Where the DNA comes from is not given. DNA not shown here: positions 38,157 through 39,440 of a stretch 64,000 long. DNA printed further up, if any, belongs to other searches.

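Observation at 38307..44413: Six tightly translationally coupled genes mix a NeuB-like synthase, an RsbW-like kinase, a flavin-reductase-like protein, a lycopene-cyclase-domain protein, an esterase and a membrane PP2C phosphatase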

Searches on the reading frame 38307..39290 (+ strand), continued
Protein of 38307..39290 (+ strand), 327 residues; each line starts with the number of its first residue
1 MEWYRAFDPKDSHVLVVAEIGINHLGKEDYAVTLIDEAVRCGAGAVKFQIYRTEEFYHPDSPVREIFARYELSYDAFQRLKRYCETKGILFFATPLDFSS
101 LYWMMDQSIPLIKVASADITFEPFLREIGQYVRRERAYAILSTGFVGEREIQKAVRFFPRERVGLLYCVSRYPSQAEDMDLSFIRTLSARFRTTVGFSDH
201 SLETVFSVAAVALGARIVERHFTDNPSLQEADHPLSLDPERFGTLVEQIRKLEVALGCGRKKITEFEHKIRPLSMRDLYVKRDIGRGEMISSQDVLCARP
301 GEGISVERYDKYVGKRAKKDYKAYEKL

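Call 51: search_solved_structures(query=window:38307-39290:+, max_evalue=1e-30, show_alignments=4)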
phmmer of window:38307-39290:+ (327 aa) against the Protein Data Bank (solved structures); distinct sequences matched with E-value up to 1e-30: 7.
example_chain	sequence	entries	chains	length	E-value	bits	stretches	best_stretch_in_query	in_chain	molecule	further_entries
8h2c_A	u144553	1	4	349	1.1e-42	149.9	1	11-323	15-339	Pseudaminic acid synthase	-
1vli_A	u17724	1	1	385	1.3e-40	143.1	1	10-302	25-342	Spore coat polysaccharide biosynthesis protein spsE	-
6ncs_A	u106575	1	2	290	7e-40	140.7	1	13-262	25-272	N-acetylneuraminic acid (Sialic acid) synthetase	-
1xuu_A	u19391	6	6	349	2.3e-37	132.4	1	14-317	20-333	polysialic acid capsule biosynthesis protein SiaC | N-acetylneuraminate synthase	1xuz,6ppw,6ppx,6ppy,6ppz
4ipj_A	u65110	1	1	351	6e-37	131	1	14-317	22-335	Polysialic acid capsule biosynthesis protein SiaC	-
4ipi_A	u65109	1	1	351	1.6e-36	129.7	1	14-317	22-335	Polysialic acid capsule biosynthesis protein SiaC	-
2wqp_A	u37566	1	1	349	5.5e-36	127.9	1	14-317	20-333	POLYSIALIC ACID CAPSULE BIOSYNTHESIS PROTEIN SIAC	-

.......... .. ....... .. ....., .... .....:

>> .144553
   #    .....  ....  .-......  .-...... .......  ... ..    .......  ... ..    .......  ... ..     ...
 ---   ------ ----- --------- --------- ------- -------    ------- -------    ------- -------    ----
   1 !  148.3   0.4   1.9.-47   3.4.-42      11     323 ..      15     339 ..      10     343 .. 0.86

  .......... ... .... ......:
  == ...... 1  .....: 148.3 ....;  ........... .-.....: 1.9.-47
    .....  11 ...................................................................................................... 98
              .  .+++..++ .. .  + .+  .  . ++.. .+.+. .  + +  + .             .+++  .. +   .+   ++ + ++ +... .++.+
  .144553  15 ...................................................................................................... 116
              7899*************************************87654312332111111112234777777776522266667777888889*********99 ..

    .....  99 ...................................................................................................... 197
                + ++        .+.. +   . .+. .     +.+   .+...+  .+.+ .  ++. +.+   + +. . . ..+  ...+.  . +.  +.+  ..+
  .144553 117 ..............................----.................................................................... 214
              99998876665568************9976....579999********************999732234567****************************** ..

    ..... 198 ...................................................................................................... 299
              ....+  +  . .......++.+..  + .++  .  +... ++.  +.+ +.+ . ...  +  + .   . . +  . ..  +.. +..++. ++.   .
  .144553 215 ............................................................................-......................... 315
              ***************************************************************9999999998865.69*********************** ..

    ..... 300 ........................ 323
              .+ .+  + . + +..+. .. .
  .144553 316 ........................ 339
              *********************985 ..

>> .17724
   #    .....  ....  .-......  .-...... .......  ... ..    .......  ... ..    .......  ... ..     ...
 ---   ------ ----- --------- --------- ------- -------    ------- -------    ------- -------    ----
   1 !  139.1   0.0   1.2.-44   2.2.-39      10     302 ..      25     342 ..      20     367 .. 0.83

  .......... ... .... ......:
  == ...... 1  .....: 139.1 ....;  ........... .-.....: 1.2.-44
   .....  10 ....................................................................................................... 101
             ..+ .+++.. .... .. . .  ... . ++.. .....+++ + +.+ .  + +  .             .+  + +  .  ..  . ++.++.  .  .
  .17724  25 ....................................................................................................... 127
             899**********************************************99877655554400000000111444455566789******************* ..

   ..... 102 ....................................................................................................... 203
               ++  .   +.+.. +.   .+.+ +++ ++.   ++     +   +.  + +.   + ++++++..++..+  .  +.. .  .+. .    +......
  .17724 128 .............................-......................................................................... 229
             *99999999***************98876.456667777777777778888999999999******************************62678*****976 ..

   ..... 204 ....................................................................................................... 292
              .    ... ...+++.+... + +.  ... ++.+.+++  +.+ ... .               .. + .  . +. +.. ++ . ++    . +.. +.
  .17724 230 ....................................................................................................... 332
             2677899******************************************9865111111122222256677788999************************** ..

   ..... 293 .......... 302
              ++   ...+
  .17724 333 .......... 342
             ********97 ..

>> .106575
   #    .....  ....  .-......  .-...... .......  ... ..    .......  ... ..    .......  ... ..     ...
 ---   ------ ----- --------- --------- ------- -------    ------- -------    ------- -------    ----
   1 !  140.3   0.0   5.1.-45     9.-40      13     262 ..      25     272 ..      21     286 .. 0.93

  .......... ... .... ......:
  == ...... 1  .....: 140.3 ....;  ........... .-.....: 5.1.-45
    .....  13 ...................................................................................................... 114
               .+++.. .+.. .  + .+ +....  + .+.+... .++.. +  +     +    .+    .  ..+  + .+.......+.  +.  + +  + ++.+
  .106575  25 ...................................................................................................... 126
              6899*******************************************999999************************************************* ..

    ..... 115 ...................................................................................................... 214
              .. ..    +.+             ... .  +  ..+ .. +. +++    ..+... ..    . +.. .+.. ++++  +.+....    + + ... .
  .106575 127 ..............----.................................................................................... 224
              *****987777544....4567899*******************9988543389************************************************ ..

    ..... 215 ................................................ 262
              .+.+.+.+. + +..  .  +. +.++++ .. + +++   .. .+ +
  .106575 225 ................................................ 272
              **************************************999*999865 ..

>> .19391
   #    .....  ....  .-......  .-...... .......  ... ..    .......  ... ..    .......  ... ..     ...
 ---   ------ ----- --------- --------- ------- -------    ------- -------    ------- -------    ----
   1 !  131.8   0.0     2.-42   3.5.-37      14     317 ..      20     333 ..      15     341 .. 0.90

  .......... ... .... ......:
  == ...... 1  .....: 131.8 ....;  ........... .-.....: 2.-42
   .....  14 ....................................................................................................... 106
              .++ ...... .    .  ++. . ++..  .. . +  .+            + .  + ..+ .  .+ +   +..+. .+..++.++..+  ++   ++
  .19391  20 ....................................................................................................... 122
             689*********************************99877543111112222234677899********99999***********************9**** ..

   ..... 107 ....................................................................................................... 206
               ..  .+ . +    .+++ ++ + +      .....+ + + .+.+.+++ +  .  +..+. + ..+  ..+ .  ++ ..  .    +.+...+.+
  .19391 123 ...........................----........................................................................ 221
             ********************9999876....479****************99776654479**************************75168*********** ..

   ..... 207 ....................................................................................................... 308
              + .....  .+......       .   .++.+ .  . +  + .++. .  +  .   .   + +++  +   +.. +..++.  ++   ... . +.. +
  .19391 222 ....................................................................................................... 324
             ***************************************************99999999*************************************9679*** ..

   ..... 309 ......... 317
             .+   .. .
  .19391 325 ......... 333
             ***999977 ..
